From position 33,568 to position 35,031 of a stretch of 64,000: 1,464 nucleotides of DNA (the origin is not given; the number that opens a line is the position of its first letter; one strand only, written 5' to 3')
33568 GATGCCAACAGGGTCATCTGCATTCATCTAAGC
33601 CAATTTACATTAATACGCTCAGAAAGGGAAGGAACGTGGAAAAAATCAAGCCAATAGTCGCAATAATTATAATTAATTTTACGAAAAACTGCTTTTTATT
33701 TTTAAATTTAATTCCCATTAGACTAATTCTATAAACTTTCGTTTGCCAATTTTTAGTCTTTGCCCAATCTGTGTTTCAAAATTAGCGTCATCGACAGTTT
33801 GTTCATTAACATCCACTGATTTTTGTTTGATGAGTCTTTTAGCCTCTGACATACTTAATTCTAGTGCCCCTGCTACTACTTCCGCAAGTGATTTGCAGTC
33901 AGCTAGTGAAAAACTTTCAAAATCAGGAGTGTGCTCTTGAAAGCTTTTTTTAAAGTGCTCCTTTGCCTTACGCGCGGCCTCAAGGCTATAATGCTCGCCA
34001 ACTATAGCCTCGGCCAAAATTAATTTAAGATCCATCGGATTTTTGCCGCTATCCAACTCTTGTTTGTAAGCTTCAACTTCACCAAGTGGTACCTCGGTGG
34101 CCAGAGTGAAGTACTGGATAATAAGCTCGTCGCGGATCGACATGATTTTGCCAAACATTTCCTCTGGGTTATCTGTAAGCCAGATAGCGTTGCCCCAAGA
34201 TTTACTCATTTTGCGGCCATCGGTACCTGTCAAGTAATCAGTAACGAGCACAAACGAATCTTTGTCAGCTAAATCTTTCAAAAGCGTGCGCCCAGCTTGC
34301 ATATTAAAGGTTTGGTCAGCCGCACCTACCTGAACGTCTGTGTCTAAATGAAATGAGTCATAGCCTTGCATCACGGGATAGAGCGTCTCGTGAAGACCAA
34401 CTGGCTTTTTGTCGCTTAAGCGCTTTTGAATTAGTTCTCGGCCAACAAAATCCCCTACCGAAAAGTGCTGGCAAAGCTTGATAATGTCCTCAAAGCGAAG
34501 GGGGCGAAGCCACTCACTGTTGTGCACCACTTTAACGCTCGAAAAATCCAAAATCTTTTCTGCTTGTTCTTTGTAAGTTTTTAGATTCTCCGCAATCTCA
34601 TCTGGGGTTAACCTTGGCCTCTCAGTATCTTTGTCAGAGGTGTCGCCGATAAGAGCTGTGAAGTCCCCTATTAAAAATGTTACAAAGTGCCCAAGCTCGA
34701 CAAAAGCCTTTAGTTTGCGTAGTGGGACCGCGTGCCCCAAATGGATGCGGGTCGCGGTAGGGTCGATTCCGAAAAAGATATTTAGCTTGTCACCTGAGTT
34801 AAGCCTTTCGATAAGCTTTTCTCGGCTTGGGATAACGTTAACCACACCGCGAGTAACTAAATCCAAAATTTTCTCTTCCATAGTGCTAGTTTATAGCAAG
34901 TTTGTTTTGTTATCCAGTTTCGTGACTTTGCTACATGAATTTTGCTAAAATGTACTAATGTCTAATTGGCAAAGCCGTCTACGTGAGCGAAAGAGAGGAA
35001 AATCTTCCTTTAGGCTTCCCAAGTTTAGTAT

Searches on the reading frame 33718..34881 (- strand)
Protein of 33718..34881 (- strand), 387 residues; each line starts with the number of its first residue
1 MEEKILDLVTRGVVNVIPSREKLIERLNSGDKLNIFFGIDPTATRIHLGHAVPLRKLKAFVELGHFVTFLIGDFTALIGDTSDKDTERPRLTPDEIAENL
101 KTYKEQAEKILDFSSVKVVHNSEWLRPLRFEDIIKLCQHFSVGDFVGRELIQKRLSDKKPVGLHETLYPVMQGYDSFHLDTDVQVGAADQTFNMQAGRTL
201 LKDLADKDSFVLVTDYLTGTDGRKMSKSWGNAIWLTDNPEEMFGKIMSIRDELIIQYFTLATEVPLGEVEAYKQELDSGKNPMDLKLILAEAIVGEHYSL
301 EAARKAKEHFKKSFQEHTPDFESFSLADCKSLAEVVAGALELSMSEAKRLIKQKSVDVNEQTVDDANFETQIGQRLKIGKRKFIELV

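Call 28: search_protein_families(library=pfam, proteins=[window:33718-34881:-])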
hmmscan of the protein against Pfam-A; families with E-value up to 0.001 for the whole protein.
window:33718-34881:- (387 aa): 2 families
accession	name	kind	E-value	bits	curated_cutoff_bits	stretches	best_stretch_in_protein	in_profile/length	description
PF00579.31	tRNA-synt_1b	-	3.3e-65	220.8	21.1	1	31-315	4-292/292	tRNA synthetases class I (W and Y)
PF01479.30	S4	-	0.00057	20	22.8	0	342-373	14-45/48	S4 domain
